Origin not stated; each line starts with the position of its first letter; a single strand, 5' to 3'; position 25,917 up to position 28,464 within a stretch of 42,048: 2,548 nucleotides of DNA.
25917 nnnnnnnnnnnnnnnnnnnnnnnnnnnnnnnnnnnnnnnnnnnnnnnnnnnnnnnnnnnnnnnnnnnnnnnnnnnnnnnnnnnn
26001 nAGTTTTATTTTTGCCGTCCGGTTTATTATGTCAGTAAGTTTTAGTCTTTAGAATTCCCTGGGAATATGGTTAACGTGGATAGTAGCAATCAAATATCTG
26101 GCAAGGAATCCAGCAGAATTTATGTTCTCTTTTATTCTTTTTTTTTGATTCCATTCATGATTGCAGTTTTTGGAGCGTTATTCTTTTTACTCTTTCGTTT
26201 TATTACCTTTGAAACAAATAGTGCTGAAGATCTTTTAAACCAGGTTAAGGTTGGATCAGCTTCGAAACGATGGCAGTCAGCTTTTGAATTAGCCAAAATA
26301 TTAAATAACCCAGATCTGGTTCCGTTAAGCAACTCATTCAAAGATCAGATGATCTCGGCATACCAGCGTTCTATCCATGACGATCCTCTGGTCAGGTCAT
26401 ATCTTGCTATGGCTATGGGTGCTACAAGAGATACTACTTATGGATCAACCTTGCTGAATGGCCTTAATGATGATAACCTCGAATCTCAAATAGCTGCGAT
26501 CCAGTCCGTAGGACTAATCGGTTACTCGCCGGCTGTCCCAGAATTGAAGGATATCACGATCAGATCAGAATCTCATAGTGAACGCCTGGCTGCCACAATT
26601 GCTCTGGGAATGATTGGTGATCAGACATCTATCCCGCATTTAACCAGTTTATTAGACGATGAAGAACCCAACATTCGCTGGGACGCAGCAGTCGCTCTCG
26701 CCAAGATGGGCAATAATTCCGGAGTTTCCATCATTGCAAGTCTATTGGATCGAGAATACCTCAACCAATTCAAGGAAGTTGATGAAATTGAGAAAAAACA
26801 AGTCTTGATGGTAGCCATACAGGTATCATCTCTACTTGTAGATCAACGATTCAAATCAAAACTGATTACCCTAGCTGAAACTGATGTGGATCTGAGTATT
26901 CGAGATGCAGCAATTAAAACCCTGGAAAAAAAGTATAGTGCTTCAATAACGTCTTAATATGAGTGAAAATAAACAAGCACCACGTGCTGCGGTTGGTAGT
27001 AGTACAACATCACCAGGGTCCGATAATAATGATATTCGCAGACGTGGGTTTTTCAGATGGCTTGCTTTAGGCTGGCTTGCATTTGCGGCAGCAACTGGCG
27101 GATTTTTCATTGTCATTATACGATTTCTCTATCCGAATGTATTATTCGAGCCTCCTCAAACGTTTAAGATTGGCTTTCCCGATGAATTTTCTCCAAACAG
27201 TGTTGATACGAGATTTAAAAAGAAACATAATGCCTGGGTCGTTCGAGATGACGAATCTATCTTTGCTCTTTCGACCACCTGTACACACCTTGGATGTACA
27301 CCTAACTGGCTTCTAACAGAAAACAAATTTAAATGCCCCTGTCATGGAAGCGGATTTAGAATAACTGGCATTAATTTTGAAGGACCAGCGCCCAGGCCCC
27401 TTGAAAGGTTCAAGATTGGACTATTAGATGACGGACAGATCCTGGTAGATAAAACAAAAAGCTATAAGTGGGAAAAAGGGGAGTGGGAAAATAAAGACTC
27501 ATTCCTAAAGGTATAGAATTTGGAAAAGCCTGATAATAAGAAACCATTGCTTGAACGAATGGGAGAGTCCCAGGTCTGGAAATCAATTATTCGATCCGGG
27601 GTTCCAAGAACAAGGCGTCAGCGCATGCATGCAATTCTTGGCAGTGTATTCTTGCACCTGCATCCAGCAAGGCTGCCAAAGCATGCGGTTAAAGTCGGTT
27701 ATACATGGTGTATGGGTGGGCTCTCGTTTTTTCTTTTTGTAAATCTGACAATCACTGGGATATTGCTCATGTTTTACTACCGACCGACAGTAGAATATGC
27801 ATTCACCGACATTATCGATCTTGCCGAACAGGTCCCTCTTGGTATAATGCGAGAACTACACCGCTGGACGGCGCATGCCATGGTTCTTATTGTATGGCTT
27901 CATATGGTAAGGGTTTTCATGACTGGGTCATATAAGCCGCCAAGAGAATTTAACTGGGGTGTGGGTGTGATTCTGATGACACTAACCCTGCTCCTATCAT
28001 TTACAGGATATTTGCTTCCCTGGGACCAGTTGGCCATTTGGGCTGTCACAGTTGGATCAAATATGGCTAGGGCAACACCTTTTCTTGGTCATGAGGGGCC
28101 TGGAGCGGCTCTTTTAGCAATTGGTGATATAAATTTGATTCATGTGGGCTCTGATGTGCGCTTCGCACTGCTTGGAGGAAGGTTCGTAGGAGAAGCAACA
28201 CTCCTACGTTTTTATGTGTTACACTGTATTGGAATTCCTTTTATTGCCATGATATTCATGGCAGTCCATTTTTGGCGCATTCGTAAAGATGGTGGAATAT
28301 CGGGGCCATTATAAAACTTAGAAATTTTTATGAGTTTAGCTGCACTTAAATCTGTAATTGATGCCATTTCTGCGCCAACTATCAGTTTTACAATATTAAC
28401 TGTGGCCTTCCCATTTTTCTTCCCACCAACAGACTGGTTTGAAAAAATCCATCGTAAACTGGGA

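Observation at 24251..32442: Ten-gene operon for a b6f-like Rieske/cytochrome b complex with uncharacterised accessory subunits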

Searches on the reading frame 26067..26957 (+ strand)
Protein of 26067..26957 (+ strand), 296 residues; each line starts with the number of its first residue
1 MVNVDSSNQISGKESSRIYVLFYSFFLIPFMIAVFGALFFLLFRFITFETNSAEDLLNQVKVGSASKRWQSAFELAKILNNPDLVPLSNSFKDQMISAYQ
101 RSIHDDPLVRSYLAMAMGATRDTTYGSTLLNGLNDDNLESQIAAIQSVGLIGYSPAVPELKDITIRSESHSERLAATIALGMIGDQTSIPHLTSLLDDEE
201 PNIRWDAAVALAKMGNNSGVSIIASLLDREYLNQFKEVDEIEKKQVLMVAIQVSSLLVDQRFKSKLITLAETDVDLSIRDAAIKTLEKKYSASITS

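Call 3: search_protein_families(library=pfam, proteins=[window:26067-26957:+], max_evalue=0.01)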
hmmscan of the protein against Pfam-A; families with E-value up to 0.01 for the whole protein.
window:26067-26957:+ (296 aa): 4 families
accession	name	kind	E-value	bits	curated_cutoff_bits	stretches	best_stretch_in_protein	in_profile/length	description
PF13646.12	HEAT_2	-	9.5e-21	74.3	27.7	2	158-229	2-73/88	HEAT repeats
PF03130.22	HEAT_PBS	-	1.1e-13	50.6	20.9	1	173-198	2-27/27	PBS lyase HEAT-like repeat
PF02985.28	HEAT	-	1.8e-09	37.4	23.5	0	189-215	2-28/31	HEAT repeat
PF13513.12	HEAT_EZ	-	3.7e-06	27.8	27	0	189-213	30-54/55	HEAT-like repeat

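Call 4: search_protein_families(library=ncbifam, proteins=[window:26067-26957:+], max_evalue=0.01)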
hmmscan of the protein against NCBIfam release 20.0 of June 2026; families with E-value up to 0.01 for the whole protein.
window:26067-26957:+ (296 aa): 6 families
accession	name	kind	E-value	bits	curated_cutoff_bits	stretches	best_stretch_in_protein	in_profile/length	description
NF045915.1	PhycobilmeDegNblB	equivalog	1.7e-08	34.3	300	1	163-228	137-202/214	phycobilisome degradation protein NblB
NF058502.1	phyc_lyase_CpcE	equivalog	6.7e-08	32.3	330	1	173-233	59-119/260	C-phycocyanin alpha-cysteine-84 phycocyanobilin lyase subunit CpcE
NF058505.1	phyc_lyase_CpeY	equivalog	1.2e-06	27.4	600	1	170-225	353-408/419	C-phycoerythrin alpha-cysteine-82 phycoerythrobilin lyase CpeY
NF007244.0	PRK09687.1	equivalog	3.4e-06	26.6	275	1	143-213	111-186/285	putative lyase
TIGR02270.1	TIGR02270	subfamily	7.3e-05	22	206.8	1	104-221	158-272/410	TIGR02270 family protein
NF058515.1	phyc_lyase_CpcF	equivalog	0.00087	18.9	220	0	167-287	10-117/200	C-phycocyanin alpha-cysteine-84 phycocyanobilin lyase subunit CpcF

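Call 73: search_solved_structures(query=A6, max_evalue=0.001)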
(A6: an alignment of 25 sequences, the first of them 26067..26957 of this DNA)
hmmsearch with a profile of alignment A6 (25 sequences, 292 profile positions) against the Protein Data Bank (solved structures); distinct sequences matched with E-value up to 0.001: 141 (the best 60 are shown).
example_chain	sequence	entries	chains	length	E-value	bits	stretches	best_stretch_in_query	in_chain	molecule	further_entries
9sah_A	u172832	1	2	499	1.4e-111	375.7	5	105-226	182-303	E4-NB2 synthetic fusion protein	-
4zv6_A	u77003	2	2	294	5.5e-96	324.5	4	105-208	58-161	AlphaRep-7 | alpha-Rep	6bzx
6fsq_A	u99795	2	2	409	1.8e-81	276.8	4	113-194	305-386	alphaRep A3_bGFPD | A3_bGFPD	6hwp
6ft5_A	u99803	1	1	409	3.9e-79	269.2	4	121-217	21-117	alphaRep A3_A3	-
4xl5_C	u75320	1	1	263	2e-76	260.3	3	98-214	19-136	bGFP-A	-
7p0h_A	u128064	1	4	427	6.2e-53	183.2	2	113-226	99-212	Helicobacter pylori ComF fused to an artificial alphaREP crystallization helper (named B2)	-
8aw4_A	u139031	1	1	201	3.4e-52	180.8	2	106-226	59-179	ALPHAREP bB-E3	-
6gwc_C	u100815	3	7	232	6.3e-51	176.6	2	97-217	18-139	iE5 ALPHAREP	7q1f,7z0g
8aw4_B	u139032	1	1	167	3.1e-44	154.6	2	115-208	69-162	ALPHAREP bGFPD-YY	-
9rhz_A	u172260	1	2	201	3.8e-43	151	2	121-216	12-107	ALPHAREP bE5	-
3ltm_A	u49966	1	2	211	1.1e-41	146.3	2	121-216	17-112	Alpha-Rep4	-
3ltj_A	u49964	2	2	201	1.5e-41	145.8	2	121-214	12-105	AlphaRep-4 | bA3-2: binder of A3 protein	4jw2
5dcq_A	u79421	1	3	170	1.2e-39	139.6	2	121-206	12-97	artificial repeat proteins (alphaREP3)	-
6gx7_E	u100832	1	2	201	1.3e-38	136.1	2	105-194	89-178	iiiA5 ALPHAREP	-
6gwd_G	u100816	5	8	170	9.6e-38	133.3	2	121-214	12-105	iiH5 ALPHAREP | iih5 Alpha Repeating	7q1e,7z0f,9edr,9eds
5n3u_A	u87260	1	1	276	1.3e-18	70.5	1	86-195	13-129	Phycocyanobilin lyase subunit alpha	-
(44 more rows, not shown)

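Call 76: find_homologous_proteins(query=A6, max_evalue=1e-20)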
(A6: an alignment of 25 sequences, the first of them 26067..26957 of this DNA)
Query A6 (25 sequences) (296 aa, profile of the alignment): 2117 proteins with E <= 1e-20 among 8000 candidates; the best 120 are listed.
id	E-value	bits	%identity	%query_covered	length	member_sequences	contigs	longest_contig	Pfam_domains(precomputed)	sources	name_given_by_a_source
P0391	1.8e-106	374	68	97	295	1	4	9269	PF02985.29,PF03130.23,PF13513.13,PF13646.13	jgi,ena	-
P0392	2.2e-106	373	86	100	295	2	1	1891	PF02985.29,PF03130.23,PF13513.13,PF13646.13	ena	-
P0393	4.4e-106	373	69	94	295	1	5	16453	PF02985.29,PF03130.23,PF13513.13,PF13646.13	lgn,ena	-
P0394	4.6e-106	372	68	96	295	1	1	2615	PF02985.29,PF03130.23,PF13513.13,PF13646.13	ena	-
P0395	4.8e-106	372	99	100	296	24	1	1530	PF02985.29,PF03130.23,PF13513.13,PF13646.13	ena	-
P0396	5.0e-106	372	88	100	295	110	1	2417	PF02985.29,PF03130.23,PF13513.13,PF13646.13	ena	-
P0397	5.3e-106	372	69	97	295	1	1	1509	PF02985.29,PF03130.23,PF13513.13,PF13646.13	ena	-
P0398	5.5e-106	372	68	97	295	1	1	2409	PF02985.29,PF03130.23,PF13513.13,PF13646.13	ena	-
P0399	6.0e-106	372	67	96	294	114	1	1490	PF02985.29,PF03130.23,PF13513.13,PF13646.13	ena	-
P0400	6.6e-106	372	68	97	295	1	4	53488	PF02985.29,PF03130.23,PF13513.13,PF13646.13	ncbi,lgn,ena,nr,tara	ncbi:MAG: hypothetical protein CBD77_04220 [bacterium TMED217]|nr:MAG: hypothetical protein CBD77_04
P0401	8.4e-106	372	87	100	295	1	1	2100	PF02985.29,PF03130.23,PF13513.13,PF13646.13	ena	-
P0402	8.5e-106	372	87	100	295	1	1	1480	PF02985.29,PF03130.23,PF13513.13,PF13646.13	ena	-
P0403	8.9e-106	371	67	96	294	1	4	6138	PF02985.29,PF03130.23,PF13513.13,PF13646.13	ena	-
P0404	9.3e-106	371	87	100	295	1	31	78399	PF02985.29,PF03130.23,PF13513.13,PF13646.13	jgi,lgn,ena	jgi:HEAT repeat protein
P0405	9.6e-106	371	87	100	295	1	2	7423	PF02985.29,PF03130.23,PF13513.13,PF13646.13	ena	-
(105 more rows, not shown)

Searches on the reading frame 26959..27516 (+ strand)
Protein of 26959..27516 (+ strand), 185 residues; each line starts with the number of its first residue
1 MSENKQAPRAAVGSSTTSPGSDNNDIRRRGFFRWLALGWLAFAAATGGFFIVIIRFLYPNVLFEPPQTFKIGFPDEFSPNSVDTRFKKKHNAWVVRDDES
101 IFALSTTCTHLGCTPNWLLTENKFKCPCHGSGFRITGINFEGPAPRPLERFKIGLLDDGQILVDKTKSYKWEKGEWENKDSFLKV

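Call 3: search_protein_families(library=pfam, proteins=[window:26959-27516:+], max_evalue=0.01)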
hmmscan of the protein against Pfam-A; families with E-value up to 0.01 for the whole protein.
window:26959-27516:+ (185 aa): 1 family
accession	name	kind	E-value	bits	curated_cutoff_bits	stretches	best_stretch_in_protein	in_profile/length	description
PF00355.32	Rieske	-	3.7e-11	43.2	20.3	1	70-151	4-87/88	Rieske [2Fe-2S] domain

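Call 4: search_protein_families(library=ncbifam, proteins=[window:26959-27516:+], max_evalue=0.01)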
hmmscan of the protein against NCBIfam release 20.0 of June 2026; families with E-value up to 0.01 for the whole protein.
window:26959-27516:+ (185 aa): 10 families
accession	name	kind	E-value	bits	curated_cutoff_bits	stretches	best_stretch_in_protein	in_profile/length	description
NF045928.1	Cytb6fFeSPetC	equivalog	1.4e-19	70.1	250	1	94-165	92-165/179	cytochrome b6-f complex iron-sulfur subunit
NF010001.0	PRK13474.1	subfamily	3.7e-18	65.5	154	1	94-165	91-163/178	cytochrome b6-f complex iron-sulfur subunit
TIGR01416.1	Rieske_proteo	equivalog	8.4e-15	55.2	97.4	1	89-162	96-174/176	ubiquinol-cytochrome c reductase iron-sulfur subunit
NF050121.1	bc1_QcrA_actin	exception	6.5e-10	39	275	1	80-161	222-303/319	cytochrome bc1 complex Rieske iron-sulfur subunit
TIGR02694.1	arsenite_ox_S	equivalog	2.1e-07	30.9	95.65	1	70-161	22-113/129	arsenate reductase (azurin) small subunit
NF041174.1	SDX_Thmprot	equivalog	0.00033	20.8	170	1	88-143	23-80/109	sulredoxin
NF007422.0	PRK09965.1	equivalog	0.00033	20.7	113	1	85-166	19-101/106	bifunctional 3-phenylpropionate/cinnamic acid dioxygenase ferredoxin subunit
TIGR03171.1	soxL2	equivalog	0.0046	16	582.1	0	94-118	171-195/321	Rieske iron-sulfur protein SoxL2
NF042948.2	3PPDioc_HcaC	equivalog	0.0086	16.3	150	0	92-164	27-101/105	3-phenylpropionate/cinnamic acid dioxygenase ferredoxin subunit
NF041683.1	ant_diox_AndAb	equivalog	0.0087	16.3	150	0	70-161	4-96/100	anthranilate 1,2-dioxygenase ferredoxin subunit AndAb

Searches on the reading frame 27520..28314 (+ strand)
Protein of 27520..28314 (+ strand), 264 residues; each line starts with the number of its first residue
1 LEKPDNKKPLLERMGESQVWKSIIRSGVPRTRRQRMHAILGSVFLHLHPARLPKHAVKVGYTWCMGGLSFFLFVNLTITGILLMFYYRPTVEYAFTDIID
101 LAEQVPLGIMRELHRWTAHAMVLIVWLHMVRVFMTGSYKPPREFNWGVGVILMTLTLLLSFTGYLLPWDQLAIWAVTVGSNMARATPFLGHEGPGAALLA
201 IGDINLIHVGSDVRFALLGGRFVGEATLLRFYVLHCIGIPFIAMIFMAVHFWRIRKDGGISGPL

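Call 3: search_protein_families(library=pfam, proteins=[window:27520-28314:+], max_evalue=0.01)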
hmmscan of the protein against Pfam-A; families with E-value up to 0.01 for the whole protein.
window:27520-28314:+ (264 aa): 3 families
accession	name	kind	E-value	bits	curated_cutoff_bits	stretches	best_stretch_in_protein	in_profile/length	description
PF00033.24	Cytochrome_B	-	1.4e-40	139.6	27.2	2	58-191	9-143/189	Cytochrome b/b6/petB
PF13631.11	Cytochrom_B_N_2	-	2.7e-30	106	27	1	120-259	2-121/169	Cytochrome b(N-terminal)/b6/petB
PF14358.11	DUF4405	-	3.3e-06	27.9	26.7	1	68-129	5-62/66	Domain of unknown function (DUF4405)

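Call 4: search_protein_families(library=ncbifam, proteins=[window:27520-28314:+], max_evalue=0.01)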
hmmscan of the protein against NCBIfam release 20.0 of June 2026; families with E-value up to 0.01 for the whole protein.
window:27520-28314:+ (264 aa): 4 families
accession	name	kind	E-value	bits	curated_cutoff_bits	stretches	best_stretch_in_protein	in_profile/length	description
NF040969.1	cytb_ExtP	equivalog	5.1e-79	264.9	290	2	41-191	3-154/205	selenite/tellurite reduction operon b-type cytochrome ExtP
NF002990.0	PRK03735.1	subfamily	2.1e-53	181.4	325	1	58-264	37-223/223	cytochrome b6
NF041076.1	cyt_b_SoxC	equivalog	1.6e-24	86.7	740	1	58-189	25-153/542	proton pump complex cytochrome B SoxC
NF050120.1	bc1_QcrB_actin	exception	1.5e-23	83.4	500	2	62-190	25-171/458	cytochrome bc1 complex cytochrome b subunit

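Call 27: search_solved_structures(query=window:27520-28314:+, max_evalue=1e-10, show_alignments=1)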
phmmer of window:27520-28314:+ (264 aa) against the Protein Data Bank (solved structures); distinct sequences matched with E-value up to 1e-10: 51.
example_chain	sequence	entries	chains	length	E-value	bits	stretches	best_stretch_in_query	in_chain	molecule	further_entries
1q90_B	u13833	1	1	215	3.2e-40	141.6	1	59-190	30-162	Cytochrome b6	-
6rqf_I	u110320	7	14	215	3.2e-40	141.6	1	59-264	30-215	Cytochrome b6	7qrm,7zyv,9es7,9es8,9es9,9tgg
2zt9_A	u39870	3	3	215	7.1e-40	140.5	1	59-190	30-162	Cytochrome b6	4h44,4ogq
1vf5_A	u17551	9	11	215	8.1e-40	140.3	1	59-190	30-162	CYTOCHROME B6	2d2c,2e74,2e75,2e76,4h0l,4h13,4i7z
7r0w_I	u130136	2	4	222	1.7e-39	139.3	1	59-191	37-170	Cytochrome b6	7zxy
8q1b_C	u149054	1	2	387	4.6e-23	85.3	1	58-258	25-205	Cytochrome b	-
5kkz_A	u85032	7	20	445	5.9e-23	85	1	36-192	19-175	Cytochrome b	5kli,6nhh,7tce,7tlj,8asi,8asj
6nin_A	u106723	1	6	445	6.1e-23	84.9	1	36-192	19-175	Cytochrome b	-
2qjp_A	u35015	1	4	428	6.2e-23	84.9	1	36-192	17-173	Cytochrome b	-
2fyn_A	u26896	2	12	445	7.3e-23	84.7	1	36-192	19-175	Cytochrome b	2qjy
2qjk_A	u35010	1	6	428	7.5e-23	84.6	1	36-192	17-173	Cytochrome b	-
9f5x_1A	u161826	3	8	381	8.2e-23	84.5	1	45-191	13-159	Cytochrome b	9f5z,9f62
7jrg_C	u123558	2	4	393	1.1e-22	84.1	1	57-190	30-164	COB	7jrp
8e73_C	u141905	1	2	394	1.1e-22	84.1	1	57-190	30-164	COB (cyt b)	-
8bel_C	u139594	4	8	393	4.7e-22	82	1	50-191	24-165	Cytochrome b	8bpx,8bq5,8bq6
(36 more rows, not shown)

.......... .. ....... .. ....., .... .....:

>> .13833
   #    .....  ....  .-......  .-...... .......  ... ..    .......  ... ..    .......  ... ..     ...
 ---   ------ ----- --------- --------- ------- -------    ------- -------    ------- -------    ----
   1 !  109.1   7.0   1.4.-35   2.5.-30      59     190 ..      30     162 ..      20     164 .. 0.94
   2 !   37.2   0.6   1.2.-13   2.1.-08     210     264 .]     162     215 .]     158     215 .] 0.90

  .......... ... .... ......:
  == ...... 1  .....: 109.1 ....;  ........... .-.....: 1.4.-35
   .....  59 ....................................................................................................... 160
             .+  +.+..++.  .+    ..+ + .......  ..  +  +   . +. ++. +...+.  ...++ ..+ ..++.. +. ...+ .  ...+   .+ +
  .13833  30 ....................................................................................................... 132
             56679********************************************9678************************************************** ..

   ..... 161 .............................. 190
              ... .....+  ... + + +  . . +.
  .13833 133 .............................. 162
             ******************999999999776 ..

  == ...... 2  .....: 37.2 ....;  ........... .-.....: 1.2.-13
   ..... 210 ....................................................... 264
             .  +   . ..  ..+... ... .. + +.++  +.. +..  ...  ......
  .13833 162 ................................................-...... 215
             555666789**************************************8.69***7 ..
